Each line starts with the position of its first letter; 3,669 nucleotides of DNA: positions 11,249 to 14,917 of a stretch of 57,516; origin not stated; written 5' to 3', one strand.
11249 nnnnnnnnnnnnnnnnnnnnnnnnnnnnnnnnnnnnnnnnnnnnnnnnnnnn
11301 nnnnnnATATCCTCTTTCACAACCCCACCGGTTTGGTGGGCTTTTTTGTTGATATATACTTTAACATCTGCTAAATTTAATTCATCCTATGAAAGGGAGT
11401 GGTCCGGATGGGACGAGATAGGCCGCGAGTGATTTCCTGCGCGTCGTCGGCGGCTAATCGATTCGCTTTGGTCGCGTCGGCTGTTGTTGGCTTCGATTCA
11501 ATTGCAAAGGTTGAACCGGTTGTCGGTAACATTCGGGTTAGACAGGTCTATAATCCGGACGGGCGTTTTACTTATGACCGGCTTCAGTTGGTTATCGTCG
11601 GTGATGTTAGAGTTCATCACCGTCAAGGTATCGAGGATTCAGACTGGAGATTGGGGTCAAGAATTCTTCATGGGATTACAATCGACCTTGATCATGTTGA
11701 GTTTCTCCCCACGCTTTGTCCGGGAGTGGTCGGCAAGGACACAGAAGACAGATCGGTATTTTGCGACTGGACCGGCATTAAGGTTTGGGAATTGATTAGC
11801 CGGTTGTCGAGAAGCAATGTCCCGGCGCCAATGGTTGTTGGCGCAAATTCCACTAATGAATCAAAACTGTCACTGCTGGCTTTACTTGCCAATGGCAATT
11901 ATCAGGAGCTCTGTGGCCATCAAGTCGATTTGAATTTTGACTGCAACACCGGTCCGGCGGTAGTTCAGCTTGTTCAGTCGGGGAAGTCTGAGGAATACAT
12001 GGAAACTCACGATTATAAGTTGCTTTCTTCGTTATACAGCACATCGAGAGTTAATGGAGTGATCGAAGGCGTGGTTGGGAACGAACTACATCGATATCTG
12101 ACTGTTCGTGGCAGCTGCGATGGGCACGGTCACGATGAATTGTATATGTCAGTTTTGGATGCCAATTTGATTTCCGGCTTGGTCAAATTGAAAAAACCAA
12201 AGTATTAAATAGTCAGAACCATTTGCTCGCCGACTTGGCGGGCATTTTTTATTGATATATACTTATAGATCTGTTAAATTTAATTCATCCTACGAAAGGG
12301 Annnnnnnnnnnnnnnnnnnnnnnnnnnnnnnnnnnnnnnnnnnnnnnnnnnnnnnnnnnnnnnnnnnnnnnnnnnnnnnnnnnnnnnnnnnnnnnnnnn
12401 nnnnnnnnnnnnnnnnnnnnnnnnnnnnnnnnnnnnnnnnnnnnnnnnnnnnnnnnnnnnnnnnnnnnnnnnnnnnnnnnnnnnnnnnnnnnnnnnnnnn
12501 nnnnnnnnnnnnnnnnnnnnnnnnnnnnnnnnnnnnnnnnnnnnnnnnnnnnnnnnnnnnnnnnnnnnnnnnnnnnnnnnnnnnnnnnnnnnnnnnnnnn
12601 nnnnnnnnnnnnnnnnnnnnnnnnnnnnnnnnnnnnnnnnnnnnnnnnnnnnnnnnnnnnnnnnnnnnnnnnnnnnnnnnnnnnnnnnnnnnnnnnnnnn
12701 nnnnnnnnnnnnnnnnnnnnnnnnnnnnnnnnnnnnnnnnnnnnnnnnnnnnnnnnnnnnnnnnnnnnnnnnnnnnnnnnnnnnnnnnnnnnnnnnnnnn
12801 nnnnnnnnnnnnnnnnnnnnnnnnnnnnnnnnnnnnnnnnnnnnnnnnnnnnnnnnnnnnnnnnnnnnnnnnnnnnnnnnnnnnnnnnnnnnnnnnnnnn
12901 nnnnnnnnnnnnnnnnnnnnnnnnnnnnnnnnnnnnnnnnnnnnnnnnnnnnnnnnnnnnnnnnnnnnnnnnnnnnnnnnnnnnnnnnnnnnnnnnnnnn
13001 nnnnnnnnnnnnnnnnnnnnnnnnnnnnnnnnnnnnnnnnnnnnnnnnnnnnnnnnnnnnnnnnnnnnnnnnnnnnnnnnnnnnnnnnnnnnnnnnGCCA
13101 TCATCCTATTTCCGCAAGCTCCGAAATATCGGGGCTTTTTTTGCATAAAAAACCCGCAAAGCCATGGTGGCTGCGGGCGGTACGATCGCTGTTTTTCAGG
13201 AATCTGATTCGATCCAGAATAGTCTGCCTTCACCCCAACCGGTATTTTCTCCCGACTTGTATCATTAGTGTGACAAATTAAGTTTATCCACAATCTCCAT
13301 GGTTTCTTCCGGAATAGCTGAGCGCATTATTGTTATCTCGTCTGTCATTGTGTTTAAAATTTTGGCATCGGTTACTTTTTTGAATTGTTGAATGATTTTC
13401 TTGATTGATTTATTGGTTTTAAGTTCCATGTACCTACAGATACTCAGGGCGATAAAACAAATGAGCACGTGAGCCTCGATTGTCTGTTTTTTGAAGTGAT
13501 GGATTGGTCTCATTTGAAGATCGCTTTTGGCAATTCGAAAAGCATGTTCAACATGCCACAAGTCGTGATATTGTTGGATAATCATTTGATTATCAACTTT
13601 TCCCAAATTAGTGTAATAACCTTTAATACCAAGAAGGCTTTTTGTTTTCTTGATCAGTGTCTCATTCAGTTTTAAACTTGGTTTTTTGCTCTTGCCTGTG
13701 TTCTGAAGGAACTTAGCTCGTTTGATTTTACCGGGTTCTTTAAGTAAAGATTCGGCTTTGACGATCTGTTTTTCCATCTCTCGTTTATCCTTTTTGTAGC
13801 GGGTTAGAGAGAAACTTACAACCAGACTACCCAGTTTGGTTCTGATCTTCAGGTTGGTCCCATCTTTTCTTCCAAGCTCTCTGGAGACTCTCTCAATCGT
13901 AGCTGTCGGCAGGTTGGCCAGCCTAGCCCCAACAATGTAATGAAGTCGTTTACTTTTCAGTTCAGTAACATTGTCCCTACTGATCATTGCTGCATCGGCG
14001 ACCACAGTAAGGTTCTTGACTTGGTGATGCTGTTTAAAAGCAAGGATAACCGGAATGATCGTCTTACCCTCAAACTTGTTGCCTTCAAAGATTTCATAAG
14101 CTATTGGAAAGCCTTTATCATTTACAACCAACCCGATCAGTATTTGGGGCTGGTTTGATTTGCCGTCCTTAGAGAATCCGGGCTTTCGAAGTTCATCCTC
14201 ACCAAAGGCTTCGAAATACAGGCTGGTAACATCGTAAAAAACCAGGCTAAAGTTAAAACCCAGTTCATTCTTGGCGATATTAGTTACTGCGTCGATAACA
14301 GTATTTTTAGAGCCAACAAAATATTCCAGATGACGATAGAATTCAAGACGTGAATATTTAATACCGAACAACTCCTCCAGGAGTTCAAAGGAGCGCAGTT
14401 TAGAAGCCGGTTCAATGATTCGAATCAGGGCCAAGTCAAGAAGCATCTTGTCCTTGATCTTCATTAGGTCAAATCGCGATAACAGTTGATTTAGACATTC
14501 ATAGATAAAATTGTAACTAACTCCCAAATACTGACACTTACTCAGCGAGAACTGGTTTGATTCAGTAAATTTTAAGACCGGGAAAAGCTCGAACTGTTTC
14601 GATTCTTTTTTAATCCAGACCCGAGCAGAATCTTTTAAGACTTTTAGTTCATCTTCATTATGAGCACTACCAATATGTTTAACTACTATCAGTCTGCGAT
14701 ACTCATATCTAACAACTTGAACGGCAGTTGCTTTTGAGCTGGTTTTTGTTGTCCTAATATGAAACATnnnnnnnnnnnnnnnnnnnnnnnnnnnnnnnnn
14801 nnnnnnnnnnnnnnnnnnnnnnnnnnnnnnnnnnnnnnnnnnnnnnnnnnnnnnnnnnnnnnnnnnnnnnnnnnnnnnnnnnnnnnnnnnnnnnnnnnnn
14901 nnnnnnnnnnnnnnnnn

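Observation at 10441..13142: Tandem array of three hyperdivergent paralogs behind near-identical leader modules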

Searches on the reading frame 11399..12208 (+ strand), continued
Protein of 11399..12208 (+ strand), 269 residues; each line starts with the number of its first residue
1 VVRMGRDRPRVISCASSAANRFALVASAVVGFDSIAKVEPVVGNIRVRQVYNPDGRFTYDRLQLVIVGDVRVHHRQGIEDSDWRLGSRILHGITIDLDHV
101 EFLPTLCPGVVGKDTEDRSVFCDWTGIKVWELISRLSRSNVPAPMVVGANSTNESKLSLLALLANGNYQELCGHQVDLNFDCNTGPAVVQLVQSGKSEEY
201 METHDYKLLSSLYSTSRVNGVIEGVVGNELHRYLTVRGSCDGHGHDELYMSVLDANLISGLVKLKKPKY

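Call 57: fold_search(model_id=the predicted structure, library=pdb)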
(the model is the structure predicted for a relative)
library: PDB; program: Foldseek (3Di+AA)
matches with E <= 10: 612; with E <= 0.001: 0
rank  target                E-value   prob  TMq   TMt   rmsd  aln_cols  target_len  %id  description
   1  5xhb                  8.4e-02  0.05  0.13  0.15  16.4       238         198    9  Crystal structure of the full length of NisI in a lipid free form, the nisin immunity protein, from Lactococcus lactis (released 2017-12-27)
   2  4bxm_B                9.5e-02  0.12  0.13  0.23  15.2       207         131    8  Complement regulator acquiring outer surface protein BbCRASP-4 or ErpC from Borrelia burgdorferi (released 2014-07-23)
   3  7ane_ab               1.0e-01  0.05  0.11  0.04  20.2       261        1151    8  Leishmania Major mitochondrial ribosome (released 2021-06-23)
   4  5nbq_G                1.3e-01  0.08  0.11  0.20  16.8       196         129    7  The structure of the tripartite complex between OspE, the C-terminal domains of factor H and C3dg (released 2017-12-06)
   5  4gy5_C                1.6e-01  0.10  0.12  0.19  14.8       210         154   10  Crystal structure of the tandem tudor domain and plant homeodomain of UHRF1 with Histone H3K9me3 (released 2012-11-14)
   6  4gy5_D                1.7e-01  0.10  0.12  0.20  14.4       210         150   10  Crystal structure of the tandem tudor domain and plant homeodomain of UHRF1 with Histone H3K9me3 (released 2012-11-14)
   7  12dl_BA               1.9e-01  0.07  0.12  0.07  14.6       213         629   10  Native structure of the cytoplasmic lattice (CPL) asymmetric unit from mouse MII eggs (released 2026-04-08)
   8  4gy5_B                2.1e-01  0.10  0.13  0.15  15.4       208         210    9  Crystal structure of the tandem tudor domain and plant homeodomain of UHRF1 with Histone H3K9me3 (released 2012-11-14)
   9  6my0_B                2.1e-01  0.07  0.13  0.21  11.2       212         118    8  Structure of 53BP1 Tandem Tudor domains with E1549P and D1550N mutations (released 2019-11-27)
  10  7fb7_A                2.1e-01  0.07  0.12  0.16  14.4       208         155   10  Crystal structure of human UHRF1 TTD in complex with 5-amino-2,4-dimethylpyridine (released 2022-01-05)
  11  4bs5                  2.6e-01  0.11  0.12  0.14  10.5       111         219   12  MOUSE CATHEPSIN S WITH COVALENT LIGAND (released 2013-11-27)
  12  4j38_A                2.6e-01  0.08  0.14  0.24  15.5       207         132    6  Structure of Borrelia burgdorferi Outer surface protein E in complex with Factor H domains 19-20 (released 2013-05-15)
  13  5udm_A                2.7e-01  0.04  0.11  0.12  13.9       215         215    8  Phage-associated cell wall hydrolase PlyPy from Streptococcus pyogenes, space group P6522 (released 2017-12-27)
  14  3b69                  2.7e-01  0.04  0.13  0.06  16.9       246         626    9  T cruzi Trans-sialidase complex with benzoylated NANA derivative (released 2008-05-13)
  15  7shw_A                2.7e-01  0.02  0.10  0.11  19.2       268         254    7  Crystal structure of Mycobacterium smegmatis LmcA with xenon (released 2022-04-13)
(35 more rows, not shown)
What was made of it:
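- The best Foldseek TM-score against the PDB is about 0.2 (call 57).
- Tried and rejected: The better model against the PDB did the same (call 57).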

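Call 67: find_related_loci(query=A6, collection=viral_contigs, flank=8000)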
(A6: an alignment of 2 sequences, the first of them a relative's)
Query A6 (266 aa) in viral_contigs; peptide patterns used: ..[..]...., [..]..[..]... (x = any residue, [..] = any of these).
96 stretches matched a pattern, but none encodes a relative of the query by tblastn (E <= 1e-3).

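Call 68: find_related_loci(query=A9, collection=viral_contigs, flank=8000)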
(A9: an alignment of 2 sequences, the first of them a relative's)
Query A9 (261 aa) in viral_contigs; peptide patterns used: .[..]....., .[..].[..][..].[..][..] (x = any residue, [..] = any of these).
114 stretches matched a pattern, but none encodes a relative of the query by tblastn (E <= 1e-3).

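Call 69: find_related_loci(query=A9, collection=metagenome_contigs, flank=10000)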
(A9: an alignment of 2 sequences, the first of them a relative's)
Query A9 (261 aa) in metagenome_contigs; peptide patterns used: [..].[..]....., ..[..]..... (x = any residue, [..] = any of these).
89 stretches matched a pattern, but none encodes a relative of the query by tblastn (E <= 1e-3).

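Call 74: find_encoding_contigs(protein=P0004, flank=6000, max_places=10)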
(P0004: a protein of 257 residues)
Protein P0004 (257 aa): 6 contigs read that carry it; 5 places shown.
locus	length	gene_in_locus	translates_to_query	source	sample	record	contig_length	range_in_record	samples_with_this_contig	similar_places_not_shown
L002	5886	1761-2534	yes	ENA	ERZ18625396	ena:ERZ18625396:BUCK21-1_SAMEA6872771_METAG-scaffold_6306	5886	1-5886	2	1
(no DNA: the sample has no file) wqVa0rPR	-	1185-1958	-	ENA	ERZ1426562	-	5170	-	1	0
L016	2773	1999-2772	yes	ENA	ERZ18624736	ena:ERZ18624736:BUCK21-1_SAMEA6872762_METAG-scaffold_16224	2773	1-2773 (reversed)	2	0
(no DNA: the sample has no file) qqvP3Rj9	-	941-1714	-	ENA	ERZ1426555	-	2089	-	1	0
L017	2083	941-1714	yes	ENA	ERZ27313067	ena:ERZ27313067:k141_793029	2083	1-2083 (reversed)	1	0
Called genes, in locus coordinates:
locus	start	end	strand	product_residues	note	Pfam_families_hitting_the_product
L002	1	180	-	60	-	?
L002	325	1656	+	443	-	PF00587:tRNA-synt_2b, PF03129:HGTP_anticodon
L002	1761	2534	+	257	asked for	-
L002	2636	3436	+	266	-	-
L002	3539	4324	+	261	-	-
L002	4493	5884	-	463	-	?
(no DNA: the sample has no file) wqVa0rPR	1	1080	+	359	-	?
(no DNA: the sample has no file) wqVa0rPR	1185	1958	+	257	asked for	-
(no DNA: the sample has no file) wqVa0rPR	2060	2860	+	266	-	-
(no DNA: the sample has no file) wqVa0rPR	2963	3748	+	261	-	-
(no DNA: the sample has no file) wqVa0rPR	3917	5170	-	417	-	?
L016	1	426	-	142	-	?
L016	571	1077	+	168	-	-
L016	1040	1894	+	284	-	-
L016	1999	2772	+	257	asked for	?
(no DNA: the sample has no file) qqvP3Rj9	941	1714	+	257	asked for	-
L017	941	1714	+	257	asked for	-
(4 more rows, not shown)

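Call 75: find_encoding_contigs(protein=P0002, flank=6000, max_places=10)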
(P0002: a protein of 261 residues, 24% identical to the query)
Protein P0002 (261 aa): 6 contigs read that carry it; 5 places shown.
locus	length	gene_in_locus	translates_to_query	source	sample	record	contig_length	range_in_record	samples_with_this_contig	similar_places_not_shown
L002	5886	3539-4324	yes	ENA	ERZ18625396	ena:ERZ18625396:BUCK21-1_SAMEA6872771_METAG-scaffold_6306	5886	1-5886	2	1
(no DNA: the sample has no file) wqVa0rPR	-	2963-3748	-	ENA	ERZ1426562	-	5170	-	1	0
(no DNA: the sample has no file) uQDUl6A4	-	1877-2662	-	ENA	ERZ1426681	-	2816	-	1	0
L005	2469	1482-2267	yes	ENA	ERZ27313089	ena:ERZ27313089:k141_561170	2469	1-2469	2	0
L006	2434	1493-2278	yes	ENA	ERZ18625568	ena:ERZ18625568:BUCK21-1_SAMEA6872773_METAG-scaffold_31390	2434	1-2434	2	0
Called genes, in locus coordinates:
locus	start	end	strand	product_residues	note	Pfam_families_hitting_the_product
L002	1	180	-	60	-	?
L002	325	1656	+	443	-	PF00587:tRNA-synt_2b, PF03129:HGTP_anticodon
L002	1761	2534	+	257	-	-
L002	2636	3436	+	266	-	-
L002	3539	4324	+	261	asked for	-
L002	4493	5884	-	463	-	?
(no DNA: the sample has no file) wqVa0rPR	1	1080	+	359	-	?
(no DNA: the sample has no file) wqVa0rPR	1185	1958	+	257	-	-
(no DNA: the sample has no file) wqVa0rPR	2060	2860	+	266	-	-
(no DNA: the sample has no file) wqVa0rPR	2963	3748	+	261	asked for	-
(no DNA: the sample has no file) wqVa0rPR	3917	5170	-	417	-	?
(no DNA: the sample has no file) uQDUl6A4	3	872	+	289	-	?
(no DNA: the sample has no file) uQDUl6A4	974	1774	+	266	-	-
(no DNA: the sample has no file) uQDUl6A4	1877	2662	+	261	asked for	-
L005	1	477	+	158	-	?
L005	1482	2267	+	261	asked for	-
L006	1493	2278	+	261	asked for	-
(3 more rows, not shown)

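Call 88: search_protein_families(library=padloc, alignment_id=A7, max_evalue=1)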
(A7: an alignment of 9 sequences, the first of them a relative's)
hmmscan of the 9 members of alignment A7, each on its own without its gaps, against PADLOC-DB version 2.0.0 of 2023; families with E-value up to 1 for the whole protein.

A. member 1, P0001 (266 aa): 0 families

B. families by the number of members that match (of 9 scanned): 1 family
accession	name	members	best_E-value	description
PDLC03492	REase_II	1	0.043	Type II restriction enzyme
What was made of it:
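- On Known anti-phage defence systems (PADLOC-DB v2): One chance-level hit (E=0.043, 1 of 9 members) for the family (call 88).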

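Call 89: search_protein_families(library=phrogs, alignment_id=A7, max_evalue=1)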
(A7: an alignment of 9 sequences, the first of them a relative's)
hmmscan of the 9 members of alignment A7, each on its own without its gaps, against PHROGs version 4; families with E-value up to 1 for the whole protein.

A. member 1, P0001 (266 aa): 1 family
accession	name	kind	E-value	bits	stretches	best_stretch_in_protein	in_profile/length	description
phrog_17853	-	unknown function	0.096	14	1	163-202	54-93/99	-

B. families by the number of members that match (of 9 scanned): 3 families
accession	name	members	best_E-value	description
phrog_17853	-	1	0.096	-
phrog_19156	-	1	0.24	-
phrog_15323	-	1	0.46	-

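Call 90: search_protein_families(library=ncbifam, alignment_id=A7, max_evalue=1)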
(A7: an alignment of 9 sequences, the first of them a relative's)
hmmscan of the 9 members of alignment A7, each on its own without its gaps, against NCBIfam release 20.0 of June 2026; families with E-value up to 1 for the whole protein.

A. member 1, P0001 (266 aa): 0 families

B. families by the number of members that match (of 9 scanned): 0 families

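Call 91: list_cluster_members(proteins=[P0008, P0007, P0005, P0003, P0006, P0009])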
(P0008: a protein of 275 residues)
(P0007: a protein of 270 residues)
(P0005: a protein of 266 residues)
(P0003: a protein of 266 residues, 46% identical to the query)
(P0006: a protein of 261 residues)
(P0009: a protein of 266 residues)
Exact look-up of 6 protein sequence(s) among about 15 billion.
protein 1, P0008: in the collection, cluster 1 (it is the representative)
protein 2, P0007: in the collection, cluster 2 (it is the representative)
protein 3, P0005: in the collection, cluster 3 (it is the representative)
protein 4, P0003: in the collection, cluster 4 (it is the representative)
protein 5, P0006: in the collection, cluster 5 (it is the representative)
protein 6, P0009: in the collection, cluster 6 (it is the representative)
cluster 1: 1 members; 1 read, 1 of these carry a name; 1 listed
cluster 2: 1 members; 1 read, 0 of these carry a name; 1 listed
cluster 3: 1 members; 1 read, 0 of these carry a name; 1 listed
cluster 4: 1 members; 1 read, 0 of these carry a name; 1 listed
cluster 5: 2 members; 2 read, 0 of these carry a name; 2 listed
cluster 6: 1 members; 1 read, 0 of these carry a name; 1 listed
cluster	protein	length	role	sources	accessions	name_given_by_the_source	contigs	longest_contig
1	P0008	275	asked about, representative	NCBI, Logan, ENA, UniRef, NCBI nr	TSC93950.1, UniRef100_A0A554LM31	MAG: hypothetical protein Athens101428_473 [Candidatus Berkelbacteria bacterium ... | Uncharacterized protein n=1 Tax=Candidatus Berkelbacteria bacterium Athens1014_28 ...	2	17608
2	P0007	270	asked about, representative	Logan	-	-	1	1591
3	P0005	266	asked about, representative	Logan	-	-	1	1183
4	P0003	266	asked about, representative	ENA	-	-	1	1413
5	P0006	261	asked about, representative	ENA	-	-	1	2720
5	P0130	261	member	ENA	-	-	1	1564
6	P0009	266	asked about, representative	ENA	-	-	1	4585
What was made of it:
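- The only named member is 'hypothetical protein' TSC93950.1 (call 91).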

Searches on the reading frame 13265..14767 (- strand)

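Call 53: search_protein_families(library=pfam, proteins=[window:13265-14767:-], max_evalue=0.001)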
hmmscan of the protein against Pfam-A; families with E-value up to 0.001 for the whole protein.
window:13265-14767:- (500 aa): 1 family
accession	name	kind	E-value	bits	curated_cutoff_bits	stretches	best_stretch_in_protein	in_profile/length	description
PF01609.27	DDE_Tnp_1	-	2.2e-14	54.1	23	1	194-442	25-199/200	Transposase DDE domain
